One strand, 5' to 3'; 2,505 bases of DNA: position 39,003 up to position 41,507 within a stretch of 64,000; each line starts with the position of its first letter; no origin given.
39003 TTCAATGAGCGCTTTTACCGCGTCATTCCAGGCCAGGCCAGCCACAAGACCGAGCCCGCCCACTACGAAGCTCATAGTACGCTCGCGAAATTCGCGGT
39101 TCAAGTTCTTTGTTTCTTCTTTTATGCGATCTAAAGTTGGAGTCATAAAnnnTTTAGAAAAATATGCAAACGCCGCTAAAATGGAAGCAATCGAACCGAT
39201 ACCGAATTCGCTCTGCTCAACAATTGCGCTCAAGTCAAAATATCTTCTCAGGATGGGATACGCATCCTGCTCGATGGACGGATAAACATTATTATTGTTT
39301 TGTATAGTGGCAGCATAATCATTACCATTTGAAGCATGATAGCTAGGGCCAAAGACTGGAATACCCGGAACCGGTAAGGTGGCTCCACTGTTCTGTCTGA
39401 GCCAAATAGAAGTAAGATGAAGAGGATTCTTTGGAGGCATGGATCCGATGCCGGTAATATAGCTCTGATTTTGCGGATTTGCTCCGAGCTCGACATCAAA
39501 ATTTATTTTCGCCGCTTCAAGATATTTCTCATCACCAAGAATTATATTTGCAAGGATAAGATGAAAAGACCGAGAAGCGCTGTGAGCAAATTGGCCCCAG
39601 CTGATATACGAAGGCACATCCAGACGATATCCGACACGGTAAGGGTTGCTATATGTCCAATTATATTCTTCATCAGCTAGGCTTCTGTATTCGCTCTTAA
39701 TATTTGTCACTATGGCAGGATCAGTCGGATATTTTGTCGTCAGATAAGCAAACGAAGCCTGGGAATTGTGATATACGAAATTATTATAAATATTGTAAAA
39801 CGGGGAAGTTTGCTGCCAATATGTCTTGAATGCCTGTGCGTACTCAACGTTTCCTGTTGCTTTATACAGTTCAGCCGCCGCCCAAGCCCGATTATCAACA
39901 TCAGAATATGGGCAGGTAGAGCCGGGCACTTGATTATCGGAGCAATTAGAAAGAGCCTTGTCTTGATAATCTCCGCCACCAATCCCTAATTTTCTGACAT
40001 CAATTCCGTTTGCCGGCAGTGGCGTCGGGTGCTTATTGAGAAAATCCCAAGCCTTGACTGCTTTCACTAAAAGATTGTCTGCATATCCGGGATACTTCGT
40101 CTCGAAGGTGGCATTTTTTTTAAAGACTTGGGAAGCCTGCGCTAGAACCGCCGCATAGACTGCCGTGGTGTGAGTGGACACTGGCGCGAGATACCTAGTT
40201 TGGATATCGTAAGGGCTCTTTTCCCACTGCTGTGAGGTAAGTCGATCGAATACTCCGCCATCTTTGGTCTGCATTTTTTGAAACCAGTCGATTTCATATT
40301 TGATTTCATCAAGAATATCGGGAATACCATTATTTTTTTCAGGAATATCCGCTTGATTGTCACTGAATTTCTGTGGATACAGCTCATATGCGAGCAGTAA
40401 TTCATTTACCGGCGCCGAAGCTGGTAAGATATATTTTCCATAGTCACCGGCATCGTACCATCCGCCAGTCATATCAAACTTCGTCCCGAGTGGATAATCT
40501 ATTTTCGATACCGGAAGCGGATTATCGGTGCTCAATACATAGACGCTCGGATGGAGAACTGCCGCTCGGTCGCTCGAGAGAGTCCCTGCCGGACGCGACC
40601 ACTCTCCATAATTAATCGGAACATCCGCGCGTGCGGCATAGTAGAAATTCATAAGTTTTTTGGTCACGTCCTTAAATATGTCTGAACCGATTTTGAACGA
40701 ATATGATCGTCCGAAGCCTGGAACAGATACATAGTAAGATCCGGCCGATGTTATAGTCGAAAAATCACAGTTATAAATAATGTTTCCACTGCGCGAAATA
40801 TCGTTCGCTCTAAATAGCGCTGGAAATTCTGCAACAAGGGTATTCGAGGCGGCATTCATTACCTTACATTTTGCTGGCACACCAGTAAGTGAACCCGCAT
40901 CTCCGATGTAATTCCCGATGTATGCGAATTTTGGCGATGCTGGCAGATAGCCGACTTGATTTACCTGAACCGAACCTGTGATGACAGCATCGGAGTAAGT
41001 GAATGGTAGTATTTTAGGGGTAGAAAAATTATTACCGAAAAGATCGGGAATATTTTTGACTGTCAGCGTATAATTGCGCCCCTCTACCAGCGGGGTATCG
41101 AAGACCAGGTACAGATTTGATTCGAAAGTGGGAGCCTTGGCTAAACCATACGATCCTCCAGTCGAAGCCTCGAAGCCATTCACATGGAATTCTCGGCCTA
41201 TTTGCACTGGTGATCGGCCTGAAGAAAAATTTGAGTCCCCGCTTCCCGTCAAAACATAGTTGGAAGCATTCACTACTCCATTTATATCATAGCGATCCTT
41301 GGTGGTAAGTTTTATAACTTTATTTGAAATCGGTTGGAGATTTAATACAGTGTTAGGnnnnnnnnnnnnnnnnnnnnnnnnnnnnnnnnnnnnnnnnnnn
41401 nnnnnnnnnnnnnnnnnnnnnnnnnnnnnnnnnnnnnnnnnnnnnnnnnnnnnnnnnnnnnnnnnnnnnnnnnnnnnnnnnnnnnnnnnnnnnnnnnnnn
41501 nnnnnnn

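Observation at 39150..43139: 1329-aa secreted GH9-like glycoside hydrolase with three unknown N-terminal modules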

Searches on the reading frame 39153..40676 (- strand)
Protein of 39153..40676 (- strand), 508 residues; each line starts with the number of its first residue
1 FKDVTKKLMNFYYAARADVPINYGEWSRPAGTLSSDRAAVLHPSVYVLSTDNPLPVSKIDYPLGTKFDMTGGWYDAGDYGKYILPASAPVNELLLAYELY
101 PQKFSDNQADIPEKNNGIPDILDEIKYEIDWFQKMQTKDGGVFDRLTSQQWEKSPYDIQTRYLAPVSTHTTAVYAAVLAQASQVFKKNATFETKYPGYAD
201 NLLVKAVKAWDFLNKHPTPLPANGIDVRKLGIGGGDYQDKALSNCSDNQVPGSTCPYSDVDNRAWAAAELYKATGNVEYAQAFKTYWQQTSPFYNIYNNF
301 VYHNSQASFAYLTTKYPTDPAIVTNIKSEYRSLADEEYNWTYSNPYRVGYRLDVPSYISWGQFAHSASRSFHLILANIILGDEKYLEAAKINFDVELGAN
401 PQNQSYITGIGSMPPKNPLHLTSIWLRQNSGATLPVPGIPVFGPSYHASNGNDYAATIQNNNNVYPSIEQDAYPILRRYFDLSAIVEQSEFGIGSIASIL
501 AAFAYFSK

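Call 60: search_solved_structures(query=window:39153-40676:-, max_evalue=1e-20, show_alignments=4)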
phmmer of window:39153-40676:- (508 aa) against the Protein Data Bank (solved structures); distinct sequences matched with E-value up to 1e-20: 10.
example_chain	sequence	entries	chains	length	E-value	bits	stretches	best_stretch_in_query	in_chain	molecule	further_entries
3x17_B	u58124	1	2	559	5.4e-53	183.7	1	60-448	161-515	Endoglucanase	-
6dht_A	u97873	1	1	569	6.3e-44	153.8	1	8-457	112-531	Xyloglucan-specific endo-beta-1,4-glucanase BoGH9A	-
4cj0_A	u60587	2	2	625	7.4e-40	140.4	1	64-419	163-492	ENDOGLUCANASE D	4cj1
1clc_A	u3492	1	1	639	8.1e-40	140.3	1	64-419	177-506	ENDOGLUCANASE CELD; EC: 3.2.1.4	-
5u0h_A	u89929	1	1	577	1.5e-38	136.1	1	64-447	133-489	J30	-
5u2o_A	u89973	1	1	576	5.1e-38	134.3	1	64-447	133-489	J30 CCH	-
1ut9_A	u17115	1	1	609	3.3e-30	108.5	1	9-447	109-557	CELLULOSE 1,4-BETA-CELLOBIOSIDASE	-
1rq5_A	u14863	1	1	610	3.4e-30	108.5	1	9-447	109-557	Cellobiohydrolase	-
5e2j_A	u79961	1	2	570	6.3e-22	81.2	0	69-186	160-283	Endoglucanase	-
3ez8_A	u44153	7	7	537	7.8e-22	80.9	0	69-186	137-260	Cellulase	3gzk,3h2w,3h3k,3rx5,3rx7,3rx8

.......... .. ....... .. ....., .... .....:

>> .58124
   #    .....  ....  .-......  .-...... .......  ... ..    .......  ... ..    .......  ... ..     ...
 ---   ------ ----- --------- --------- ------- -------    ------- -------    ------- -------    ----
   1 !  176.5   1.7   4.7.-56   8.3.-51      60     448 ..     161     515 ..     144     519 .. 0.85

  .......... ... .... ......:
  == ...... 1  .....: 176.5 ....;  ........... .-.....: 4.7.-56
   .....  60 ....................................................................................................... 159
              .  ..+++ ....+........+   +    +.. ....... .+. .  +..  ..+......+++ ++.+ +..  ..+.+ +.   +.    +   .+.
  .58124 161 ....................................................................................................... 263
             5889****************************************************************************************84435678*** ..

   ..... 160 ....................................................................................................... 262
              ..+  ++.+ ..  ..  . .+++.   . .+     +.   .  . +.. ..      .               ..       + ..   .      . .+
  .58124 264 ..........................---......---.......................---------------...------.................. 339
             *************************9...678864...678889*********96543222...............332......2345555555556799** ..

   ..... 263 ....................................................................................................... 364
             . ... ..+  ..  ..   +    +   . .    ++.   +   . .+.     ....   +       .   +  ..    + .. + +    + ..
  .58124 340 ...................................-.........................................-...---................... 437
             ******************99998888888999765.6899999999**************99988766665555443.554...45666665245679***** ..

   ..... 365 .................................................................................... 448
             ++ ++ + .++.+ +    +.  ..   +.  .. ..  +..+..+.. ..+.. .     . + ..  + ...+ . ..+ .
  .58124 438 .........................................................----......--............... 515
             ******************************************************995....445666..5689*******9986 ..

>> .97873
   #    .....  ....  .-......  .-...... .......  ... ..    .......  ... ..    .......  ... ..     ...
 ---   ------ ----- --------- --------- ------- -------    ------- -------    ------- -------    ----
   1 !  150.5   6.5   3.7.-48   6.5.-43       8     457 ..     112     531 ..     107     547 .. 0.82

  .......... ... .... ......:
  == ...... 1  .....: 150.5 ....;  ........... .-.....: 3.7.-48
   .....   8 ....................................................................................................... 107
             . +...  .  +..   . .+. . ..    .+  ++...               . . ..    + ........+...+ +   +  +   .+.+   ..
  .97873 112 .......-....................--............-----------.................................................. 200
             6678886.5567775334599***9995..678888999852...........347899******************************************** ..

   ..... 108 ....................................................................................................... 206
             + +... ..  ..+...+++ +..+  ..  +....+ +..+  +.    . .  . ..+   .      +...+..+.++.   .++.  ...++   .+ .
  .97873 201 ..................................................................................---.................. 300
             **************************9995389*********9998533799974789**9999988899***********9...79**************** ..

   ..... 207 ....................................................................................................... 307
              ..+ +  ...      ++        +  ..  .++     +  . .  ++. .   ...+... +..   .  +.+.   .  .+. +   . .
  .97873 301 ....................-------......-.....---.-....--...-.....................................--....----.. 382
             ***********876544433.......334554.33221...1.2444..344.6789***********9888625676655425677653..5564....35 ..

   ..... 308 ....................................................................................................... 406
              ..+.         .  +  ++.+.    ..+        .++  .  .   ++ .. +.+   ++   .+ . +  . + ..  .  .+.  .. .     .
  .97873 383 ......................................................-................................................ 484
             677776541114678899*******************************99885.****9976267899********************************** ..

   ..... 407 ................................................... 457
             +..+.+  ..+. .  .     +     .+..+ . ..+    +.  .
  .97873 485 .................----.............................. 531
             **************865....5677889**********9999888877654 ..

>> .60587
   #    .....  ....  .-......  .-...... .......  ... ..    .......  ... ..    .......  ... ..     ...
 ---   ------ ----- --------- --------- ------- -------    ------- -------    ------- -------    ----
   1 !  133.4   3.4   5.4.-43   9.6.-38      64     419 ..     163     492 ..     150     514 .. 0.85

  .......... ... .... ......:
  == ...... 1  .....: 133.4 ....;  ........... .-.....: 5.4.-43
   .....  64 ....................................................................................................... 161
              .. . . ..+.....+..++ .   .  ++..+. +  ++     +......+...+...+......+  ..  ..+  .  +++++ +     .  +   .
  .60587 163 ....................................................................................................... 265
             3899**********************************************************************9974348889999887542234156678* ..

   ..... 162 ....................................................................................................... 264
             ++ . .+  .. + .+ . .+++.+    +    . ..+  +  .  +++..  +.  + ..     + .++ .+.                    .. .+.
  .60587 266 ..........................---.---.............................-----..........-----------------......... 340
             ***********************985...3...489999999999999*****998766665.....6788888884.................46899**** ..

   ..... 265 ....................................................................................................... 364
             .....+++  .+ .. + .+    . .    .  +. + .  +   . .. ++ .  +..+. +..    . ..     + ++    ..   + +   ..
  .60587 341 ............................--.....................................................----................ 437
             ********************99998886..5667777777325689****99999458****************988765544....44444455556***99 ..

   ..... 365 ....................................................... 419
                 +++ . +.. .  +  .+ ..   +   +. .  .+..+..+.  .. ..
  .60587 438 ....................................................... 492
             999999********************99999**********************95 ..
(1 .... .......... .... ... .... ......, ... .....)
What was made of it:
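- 39153..40679 (-): GH9 catalytic domain (aa 821-1329). Residue-level alignments of the catalytic domain alone are in call 60.
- The residue aligned to CelD His516 is Leu1240 (call 60). The residue aligned to CelD His516 and the following Arg are lost (call 60).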

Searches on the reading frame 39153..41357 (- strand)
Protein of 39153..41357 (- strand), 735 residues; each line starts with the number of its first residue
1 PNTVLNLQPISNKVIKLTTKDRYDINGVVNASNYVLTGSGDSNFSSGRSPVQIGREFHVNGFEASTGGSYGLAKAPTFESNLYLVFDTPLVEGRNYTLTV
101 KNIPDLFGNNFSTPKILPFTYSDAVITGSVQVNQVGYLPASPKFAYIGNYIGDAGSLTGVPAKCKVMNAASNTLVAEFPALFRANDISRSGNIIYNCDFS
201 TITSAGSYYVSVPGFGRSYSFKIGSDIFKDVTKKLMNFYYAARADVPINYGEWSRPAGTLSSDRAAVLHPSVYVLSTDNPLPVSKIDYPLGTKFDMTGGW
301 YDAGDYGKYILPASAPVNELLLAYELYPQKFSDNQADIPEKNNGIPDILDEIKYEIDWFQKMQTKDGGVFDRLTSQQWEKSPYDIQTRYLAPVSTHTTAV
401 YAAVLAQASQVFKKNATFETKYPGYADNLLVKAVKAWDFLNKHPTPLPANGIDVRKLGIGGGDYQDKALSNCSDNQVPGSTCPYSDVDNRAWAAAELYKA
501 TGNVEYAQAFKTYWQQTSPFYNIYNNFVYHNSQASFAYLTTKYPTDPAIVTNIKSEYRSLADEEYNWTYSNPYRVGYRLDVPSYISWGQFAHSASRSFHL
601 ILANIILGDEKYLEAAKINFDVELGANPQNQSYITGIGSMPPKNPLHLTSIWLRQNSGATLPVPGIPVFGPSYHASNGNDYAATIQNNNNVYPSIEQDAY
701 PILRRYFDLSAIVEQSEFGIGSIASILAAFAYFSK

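Call 52: find_related_loci(query=A5, collection=genome_contigs, flank=6000)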
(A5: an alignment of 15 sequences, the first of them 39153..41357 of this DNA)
Query A5 (735 aa) in genome_contigs; peptide patterns used: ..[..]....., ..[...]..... (x = any residue, [..] = any of these).
600 stretches matched a pattern (row limit reached: there are more); 554 encode a relative of the query (tblastn E <= 1e-3); the best 80 are kept; 80 distinct loci.
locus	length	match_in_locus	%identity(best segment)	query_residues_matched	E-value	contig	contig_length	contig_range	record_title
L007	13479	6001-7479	31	126-672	4e-66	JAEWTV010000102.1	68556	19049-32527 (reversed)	MAG: Bacillota bacterium isolate OH_SDB_158 k127_481474, whole genome shotgun sequence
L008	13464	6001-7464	31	126-674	3e-63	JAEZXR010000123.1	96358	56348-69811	MAG: Bacillota bacterium isolate OH_PFB_209 k127_604474, whole genome shotgun sequence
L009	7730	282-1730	30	130-666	1e-62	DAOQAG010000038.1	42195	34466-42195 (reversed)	MAG TPA_asm: bacterium isolate AMR_MDS_1268 NODE_790_length_42195_cov_8.207570, whole genome shotgun sequence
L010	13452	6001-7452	32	126-671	2e-62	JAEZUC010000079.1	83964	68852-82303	MAG: Bacillota bacterium isolate OH_PDB_73 k127_13020, whole genome shotgun sequence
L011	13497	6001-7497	31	116-671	7e-62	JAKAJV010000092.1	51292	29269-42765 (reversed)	MAG: Bacteroidetes bacterium isolate WY4.bin22 NODE_731_length_51292_cov_2.282322, whole genome shotgun sequence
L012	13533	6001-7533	32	129-681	7e-61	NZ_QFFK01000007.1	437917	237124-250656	Chitinophaga deserti strain XJ-2 Scaffold7, whole genome shotgun sequence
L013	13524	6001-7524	32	130-675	4e-61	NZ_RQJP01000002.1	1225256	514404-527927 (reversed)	Larkinella knui strain KCTC42998 NODE_2_length_1225256_cov_44.883789, whole genome shotgun sequence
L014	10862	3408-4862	31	130-670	7e-61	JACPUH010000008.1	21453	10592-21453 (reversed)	MAG: Ignavibacteriales bacterium isolate NC_groundwater_753_Ag_S-0.1um_55_13 JBCH_GD18_4_SO1_S176_scaffold_184088, whole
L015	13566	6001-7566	31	126-687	4e-60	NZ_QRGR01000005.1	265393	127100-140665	Pontibacter diazotrophicus strain H4X Scaffold4_1, whole genome shotgun sequence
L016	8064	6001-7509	31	130-671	3e-60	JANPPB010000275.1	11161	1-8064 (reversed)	MAG: Segetibacter sp. isolate VAR_83_metabat_506 VAR_83_k141_4165195, whole genome shotgun sequence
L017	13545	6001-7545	31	117-672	4e-60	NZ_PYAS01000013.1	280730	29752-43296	Dyadobacter jiangsuensis strain DSM 29057 Ga0181027_113, whole genome shotgun sequence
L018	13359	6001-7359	31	130-651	9e-60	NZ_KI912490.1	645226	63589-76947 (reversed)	Ruminococcus flavefaciens ATCC 19208 L870DRAFT_scaffold00002.2, whole genome shotgun sequence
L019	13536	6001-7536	31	126-675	9e-60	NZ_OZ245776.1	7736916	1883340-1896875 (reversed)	MAG: Larkinella sp. isolate 42b54329-fa9f-4af4-8b8f-8d4d598680f9 chromosome 1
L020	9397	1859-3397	31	130-682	1e-59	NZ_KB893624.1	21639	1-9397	Spirosoma spitsbergense DSM 19989 B157DRAFT_scaffold_99.100, whole genome shotgun sequence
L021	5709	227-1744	30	126-671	2e-59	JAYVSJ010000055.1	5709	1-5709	MAG: Chryseolinea sp. isolate GL74_DN_concoct_21_sub GL74_DN_concoct_21_sub_54, whole genome shotgun sequence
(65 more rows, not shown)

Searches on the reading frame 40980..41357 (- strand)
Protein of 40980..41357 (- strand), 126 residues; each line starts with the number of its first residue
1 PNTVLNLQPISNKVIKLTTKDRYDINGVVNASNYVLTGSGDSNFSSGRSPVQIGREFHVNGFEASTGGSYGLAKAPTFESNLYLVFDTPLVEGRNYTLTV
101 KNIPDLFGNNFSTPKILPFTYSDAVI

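Call 11: search_protein_families(library=pfam, proteins=[window:40980-41357:-], max_evalue=10)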
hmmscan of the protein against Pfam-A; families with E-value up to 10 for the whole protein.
seq(126 aa): 0 families

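Call 48: predict_structure(alignment_id=A4)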
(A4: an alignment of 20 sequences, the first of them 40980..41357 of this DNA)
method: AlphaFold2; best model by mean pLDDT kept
length: 126 residues; sequences in the alignment: 20
mean_pLDDT: 88.3   pTM: 0.81
mean pLDDT of the five models: 88.3, 86.6, 86.2, 86.2, 86.2
residues with pLDDT >= 90: 70; 70-90: 46; 50-70: 9; < 50: 1
segments of 3 or more residues with pLDDT < 50: none
pLDDT, mean of each block of 10 residues (from residue 1): 86 94 81 96 97 92 72 79 97 97 82 92 79
secondary structure, 60 per line:
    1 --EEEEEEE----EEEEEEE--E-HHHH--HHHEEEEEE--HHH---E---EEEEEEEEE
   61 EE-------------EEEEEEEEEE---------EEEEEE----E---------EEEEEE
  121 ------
elements in order: E3-9 E14-20 H25-28 E34-39 E52-62 E76-85 E95-100 E115-120
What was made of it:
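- On SbsC/SbsA-type S-layer Ig-like domain (module M4/X): Model pLDDT 88.3 from a 20-sequence alignment (call 48).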
